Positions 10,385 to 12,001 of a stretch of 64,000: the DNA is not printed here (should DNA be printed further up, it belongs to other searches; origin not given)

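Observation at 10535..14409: Operon of three paralogous, unusually large prepilin-like proteins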

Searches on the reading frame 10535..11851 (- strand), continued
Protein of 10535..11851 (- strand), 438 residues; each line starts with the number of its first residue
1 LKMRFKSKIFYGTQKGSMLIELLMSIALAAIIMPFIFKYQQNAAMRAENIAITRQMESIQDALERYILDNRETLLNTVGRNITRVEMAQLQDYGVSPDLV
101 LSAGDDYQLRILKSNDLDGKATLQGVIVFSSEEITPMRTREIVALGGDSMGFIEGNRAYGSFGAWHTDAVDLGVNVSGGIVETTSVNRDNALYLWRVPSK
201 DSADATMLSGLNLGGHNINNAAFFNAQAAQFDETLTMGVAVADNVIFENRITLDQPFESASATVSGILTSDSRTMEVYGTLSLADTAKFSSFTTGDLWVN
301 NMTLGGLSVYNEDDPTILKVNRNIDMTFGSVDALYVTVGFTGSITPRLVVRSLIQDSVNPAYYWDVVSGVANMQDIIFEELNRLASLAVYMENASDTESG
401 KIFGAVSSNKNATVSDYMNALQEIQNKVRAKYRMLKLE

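Call 72: search_dna_similar(query=window:10535-11851:-, collection=plasmids, mode=protein, max_evalue=1, max_rows=15)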
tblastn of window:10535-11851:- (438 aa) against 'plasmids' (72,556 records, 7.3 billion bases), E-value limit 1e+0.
Records with a match: 368; places in all: 369; records where one place covers at least 80% of the query: 0.
Best place of each record, by identity: <60% 368.
By first word of the organism name: Escherichia 244; Shigella 62; Serratia 22; Klebsiella 7; Pantoea 6; Erwinia 5; Yersinia 5; Salmonella 4; Citrobacter 3; Enterobacter 3; and 5 more.
By predicted mobility (MOB-suite, as given by PLSDB): conjugative 322; non-mobilizable 24; mobilizable 22.
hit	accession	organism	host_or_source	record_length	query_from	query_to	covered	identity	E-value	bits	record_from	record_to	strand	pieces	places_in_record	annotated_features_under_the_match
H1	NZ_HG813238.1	Erwinia amylovora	-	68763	14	264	57%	26.4%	5e-5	54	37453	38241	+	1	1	pilV: shufflon system plasmid conjugative transfer pilus tip adhesin PilV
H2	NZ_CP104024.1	Erwinia amylovora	Pyrus sinkiangensis,whole ...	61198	14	259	56%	26.5%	3e-5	54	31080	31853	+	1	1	pilV: shufflon system plasmid conjugative transfer pilus tip adhesin PilV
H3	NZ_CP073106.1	Stutzerimonas stutzeri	cell culture,water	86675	1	218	50%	26.1%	3e-3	48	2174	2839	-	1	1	pilV: shufflon system plasmid conjugative transfer pilus tip adhesin PilV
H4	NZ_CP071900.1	Stutzerimonas frequens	soil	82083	1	218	50%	26.1%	3e-3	47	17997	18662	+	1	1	pilV: shufflon system plasmid conjugative transfer pilus tip adhesin PilV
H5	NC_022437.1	Pseudomonas fluorescens R124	orthoquartzite cave surface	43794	10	218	48%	26.7%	6e-2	44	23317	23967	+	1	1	pilV: shufflon system plasmid conjugative transfer pilus tip adhesin PilV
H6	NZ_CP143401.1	Pantoea agglomerans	Brassica napus,cell culture,Seed,Seed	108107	3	218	49%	23.8%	4e-3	47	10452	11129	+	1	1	pilV: shufflon system plasmid conjugative transfer pilus tip adhesin PilV | prepilin peptidase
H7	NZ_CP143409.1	Pantoea agglomerans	Brassica napus,cell culture,Seed,Seed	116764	3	218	49%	23.8%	4e-3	47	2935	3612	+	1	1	pilV: shufflon system plasmid conjugative transfer pilus tip adhesin PilV | prepilin peptidase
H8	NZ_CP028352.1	Pantoea vagans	Homo sapiens,blood sample,blood,blood ...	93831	3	218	49%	23.8%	6e-3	47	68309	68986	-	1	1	pilV: shufflon system plasmid conjugative transfer pilus tip adhesin PilV | prepilin peptidase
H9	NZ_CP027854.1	Plesiomonas shigelloides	whole organism,catfish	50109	3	218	49%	23.4%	1e-2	45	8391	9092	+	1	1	pilV: shufflon system plasmid conjugative transfer pilus tip adhesin PilV | ATPase, T2SS/T4P/T4SS family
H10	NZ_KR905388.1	Escherichia coli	poultry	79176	8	218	48%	23.9%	1e-1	42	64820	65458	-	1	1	pilV: shufflon system plasmid conjugative transfer pilus tip adhesin PilV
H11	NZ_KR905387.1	Escherichia coli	poultry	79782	8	218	48%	23.9%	1e-1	42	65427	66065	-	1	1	pilV: shufflon system plasmid conjugative transfer pilus tip adhesin PilV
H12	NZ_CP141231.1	Escherichia sp. SB17032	food,Slaughterhouse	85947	8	218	48%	23.9%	1e-1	42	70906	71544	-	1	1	pilV: shufflon system plasmid conjugative transfer pilus tip adhesin PilV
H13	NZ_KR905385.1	Escherichia coli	clinical isolate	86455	8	218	48%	23.9%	1e-1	42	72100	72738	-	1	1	pilV: shufflon system plasmid conjugative transfer pilus tip adhesin PilV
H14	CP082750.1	Salmonella enterica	Chicken wings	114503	8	218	48%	23.9%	1e-1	42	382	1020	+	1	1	pilV: shufflon system plasmid conjugative transfer pilus tip adhesin PilV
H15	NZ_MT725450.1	Escherichia coli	-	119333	8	218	48%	23.9%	1e-1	42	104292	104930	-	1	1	pilV: shufflon system plasmid conjugative transfer pilus tip adhesin PilV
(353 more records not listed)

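Call 75: find_encoding_contigs(protein=P0446, flank=10000, max_places=3)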
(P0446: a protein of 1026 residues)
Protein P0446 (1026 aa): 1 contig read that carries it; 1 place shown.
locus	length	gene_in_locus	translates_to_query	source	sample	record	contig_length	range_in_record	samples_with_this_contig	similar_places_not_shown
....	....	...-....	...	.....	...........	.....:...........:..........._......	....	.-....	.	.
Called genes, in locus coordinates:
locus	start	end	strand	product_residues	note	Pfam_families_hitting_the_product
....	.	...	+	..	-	?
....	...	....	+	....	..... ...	-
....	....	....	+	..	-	?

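Call 76: find_encoding_contigs(protein=P0432, flank=10000, max_places=3)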
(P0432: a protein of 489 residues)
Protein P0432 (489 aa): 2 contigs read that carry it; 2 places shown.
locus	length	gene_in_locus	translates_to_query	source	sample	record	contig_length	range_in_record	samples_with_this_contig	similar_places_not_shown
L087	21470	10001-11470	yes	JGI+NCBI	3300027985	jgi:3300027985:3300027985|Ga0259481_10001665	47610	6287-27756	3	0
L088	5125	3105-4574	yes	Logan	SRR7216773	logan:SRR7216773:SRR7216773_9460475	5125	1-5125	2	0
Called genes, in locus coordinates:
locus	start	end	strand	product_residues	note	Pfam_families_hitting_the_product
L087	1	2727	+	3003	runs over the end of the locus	?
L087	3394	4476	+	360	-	PF01170:UPF0020 (faint), PF01555:N6_N4_Mtase, PF18755:RAMA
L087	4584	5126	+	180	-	PF00334:NDK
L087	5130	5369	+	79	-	PF02609:Exonuc_VII_S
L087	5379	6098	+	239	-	-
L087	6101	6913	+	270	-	PF00398:RrnaAD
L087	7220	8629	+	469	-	-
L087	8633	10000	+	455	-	-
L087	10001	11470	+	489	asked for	-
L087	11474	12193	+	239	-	PF11967:RecO_N, PF02565:RecO_C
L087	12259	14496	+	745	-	PF00521:DNA_topoisoIV, PF03989:DNA_gyraseA_C (faint)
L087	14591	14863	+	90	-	-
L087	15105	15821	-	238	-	PF04002:RadC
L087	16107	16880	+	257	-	-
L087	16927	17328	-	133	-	-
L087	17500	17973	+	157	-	-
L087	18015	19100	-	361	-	PF00691:OmpA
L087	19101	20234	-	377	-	-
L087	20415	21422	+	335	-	-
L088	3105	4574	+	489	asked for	-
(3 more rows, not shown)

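Call 78: find_encoding_contigs(protein=P0378, flank=10000, max_places=2)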
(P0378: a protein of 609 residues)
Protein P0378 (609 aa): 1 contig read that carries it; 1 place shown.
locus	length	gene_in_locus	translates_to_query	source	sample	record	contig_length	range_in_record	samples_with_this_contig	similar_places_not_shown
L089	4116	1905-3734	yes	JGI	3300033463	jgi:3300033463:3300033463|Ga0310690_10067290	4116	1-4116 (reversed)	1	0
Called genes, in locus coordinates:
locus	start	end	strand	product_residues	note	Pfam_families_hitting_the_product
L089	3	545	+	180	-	?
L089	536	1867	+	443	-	-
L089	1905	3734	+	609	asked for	-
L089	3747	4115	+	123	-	?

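Call 79: find_encoding_contigs(protein=P0460, flank=10000, max_places=2)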
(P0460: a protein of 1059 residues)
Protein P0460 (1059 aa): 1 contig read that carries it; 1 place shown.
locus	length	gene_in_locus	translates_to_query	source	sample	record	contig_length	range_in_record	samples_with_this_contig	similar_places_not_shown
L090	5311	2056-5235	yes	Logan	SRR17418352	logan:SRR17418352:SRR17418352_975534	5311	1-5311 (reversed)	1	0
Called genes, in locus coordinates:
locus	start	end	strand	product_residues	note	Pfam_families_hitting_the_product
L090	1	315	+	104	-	?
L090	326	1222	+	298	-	PF01408:GFO_IDH_MocA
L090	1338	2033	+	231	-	-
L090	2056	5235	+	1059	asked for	-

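Call 80: find_encoding_contigs(protein=P0474, flank=10000, max_places=2)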
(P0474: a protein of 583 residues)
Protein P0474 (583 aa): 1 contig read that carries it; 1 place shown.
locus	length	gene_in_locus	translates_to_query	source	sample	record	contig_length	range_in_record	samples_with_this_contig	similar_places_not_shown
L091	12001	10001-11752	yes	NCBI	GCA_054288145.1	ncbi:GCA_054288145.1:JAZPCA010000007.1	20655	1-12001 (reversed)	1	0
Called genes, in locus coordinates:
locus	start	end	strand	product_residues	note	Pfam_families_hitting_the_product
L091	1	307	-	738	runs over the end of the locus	PF22019:GlgB_N, PF02922:CBM_48, PF00128:Alpha-amylase, PF02806:Alpha-amylase_C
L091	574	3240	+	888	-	PF01326:PPDK_N, PF00391:PEP-utilizers, PF02896:PEP-utilizers_C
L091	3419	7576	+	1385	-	-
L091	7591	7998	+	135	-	PF00293:NUDIX, PF14815:NUDIX_4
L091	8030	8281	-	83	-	-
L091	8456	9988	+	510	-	PF13385:Laminin_G_3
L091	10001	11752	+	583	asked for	-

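Call 82: search_solved_structures(query=A5, max_evalue=1)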
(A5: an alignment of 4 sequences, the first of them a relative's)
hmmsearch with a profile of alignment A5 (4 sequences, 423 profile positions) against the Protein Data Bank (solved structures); distinct sequences matched with E-value up to 1: 2.
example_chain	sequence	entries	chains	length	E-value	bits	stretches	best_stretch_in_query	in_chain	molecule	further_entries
9egp_A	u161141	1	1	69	0.2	14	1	11-64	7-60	Geopilin domain 1 protein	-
7tgg_A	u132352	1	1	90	0.27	13.6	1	11-65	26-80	Geopilin domain 1 protein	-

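Call 83: search_protein_families(library=ncbifam, proteins=[P0498, P0464, P0439, P0432, P0378, P0446, P0484, P0474, L087:7220-8629:+, L087:8633-10000:+], max_evalue=0.001)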
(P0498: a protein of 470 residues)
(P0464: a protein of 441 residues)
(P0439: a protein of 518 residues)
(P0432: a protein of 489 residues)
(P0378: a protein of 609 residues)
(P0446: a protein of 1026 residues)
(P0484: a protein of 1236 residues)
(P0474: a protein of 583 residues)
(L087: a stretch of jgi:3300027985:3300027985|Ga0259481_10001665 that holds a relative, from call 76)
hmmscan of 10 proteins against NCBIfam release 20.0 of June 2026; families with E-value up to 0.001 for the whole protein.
P0498 (470 aa): 0 families

P0464 (441 aa): 0 families

P0439 (518 aa): 0 families

P0432 (489 aa): 0 families

P0378 (609 aa): 0 families

P0446 (1026 aa): 0 families

P0484 (1236 aa): 0 families

P0474 (583 aa): 0 families

L087:7220-8629:+ (469 aa): 0 families

L087:8633-10000:+ (455 aa): 0 families

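Call 84: get_annotated_region(hit=H6, flank=13000)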
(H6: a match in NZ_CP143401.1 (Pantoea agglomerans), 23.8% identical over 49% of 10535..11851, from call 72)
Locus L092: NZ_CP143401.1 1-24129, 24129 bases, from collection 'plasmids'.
description: Pantoea agglomerans strain CFBP8756 plasmid punamed4, complete sequence
organism: Pantoea agglomerans (NCBI taxid 549)
taxonomy: Bacteria; Pseudomonadota; Gammaproteobacteria; Enterobacterales; Erwiniaceae; Pantoea; Pantoea agglomerans
host: -; source: Brassica napus,cell culture,Seed,Seed; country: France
typing (MOB-suite, as given by PLSDB): conjugative; replicon IncFII; relaxase MOBP; mating-pair formation MPF_I
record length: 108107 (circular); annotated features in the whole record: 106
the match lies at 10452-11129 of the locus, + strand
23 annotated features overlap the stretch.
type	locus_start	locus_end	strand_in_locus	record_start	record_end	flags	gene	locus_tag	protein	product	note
CDS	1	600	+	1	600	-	-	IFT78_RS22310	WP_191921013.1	hypothetical protein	-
CDS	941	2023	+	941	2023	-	-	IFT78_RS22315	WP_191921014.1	TcpQ domain-containing protein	-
CDS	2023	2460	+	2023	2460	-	pilM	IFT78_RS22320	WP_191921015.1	type IV pilus biogenesis protein PilM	-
CDS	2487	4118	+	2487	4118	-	-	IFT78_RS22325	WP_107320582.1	PilN family type IVB pilus formation outer membrane protein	GO:0009297 - pilus assembly [Evidence IEA]; GO:0009306 - protein secretion [Evidence IEA]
CDS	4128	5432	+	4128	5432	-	pilO2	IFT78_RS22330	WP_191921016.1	type 4b pilus protein PilO2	-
CDS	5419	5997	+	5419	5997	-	pilP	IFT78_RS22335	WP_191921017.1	type IV pilus biogenesis protein PilP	GO:0009297 - pilus assembly [Evidence IEA]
CDS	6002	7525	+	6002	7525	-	-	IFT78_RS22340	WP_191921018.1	ATPase, T2SS/T4P/T4SS family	-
CDS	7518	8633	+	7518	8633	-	-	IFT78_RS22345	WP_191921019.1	type II secretion system F family protein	-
CDS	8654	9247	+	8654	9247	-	-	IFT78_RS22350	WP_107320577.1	type 4 pilus major pilin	-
CDS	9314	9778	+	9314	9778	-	-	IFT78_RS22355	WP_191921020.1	lytic transglycosylase domain-containing protein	-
CDS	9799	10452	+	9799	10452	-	-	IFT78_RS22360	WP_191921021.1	prepilin peptidase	-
CDS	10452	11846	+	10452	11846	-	pilV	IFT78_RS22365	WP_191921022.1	shufflon system plasmid conjugative transfer pilus tip adhesin PilV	-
CDS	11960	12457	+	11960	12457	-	-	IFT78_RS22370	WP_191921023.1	DotD/TraH family lipoprotein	-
CDS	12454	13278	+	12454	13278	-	-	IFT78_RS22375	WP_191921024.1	type IV secretory system conjugative DNA transfer family protein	-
CDS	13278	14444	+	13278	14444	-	traJ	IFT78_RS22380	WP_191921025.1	plasmid transfer ATPase TraJ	-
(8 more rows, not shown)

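Call 91: search_protein_families(library=pfam, proteins=[L066:2080-3384:-, L066:1389-2090:-], max_evalue=1)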
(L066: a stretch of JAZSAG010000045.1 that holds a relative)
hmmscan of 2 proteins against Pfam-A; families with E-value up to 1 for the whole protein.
L066:2080-3384:- (434 aa): 1 family
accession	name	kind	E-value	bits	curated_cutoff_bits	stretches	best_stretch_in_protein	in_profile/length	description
PF06864.17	PAP_PilO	-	8e-08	32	26.7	1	28-337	2-310/419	Pilin accessory protein (PilO)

L066:1389-2090:- (233 aa): 7 families
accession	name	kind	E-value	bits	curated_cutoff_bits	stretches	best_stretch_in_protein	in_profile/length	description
PF05917.16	DUF874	-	0.034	13.7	21.9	1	60-137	125-202/398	Helicobacter pylori protein of unknown function (DUF874)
PF00011.27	HSP20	-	0.075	13.6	20.8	0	75-117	5-40/102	Hsp20/alpha crystallin family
PF24079.1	UBR4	-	0.17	12.7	27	1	91-146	21-76/125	E3 ubiquitin-protein ligase UBR4-like domain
PF11068.13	YlqD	-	0.19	12.5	27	0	61-132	12-84/131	YlqD protein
PF24940.1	Fn3_Dep-1_5th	-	0.32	11.6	23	0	171-208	41-78/115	Dep-1 fifth Fn3-like domain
PF07989.16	Cnn_1N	-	0.43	11.2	28.5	0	84-142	8-63/74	Centrosomin N-terminal motif 1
PF06785.16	UPF0242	-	0.82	10.1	33.5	0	62-156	85-173/194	Uncharacterised protein family (UPF0242) N-terminus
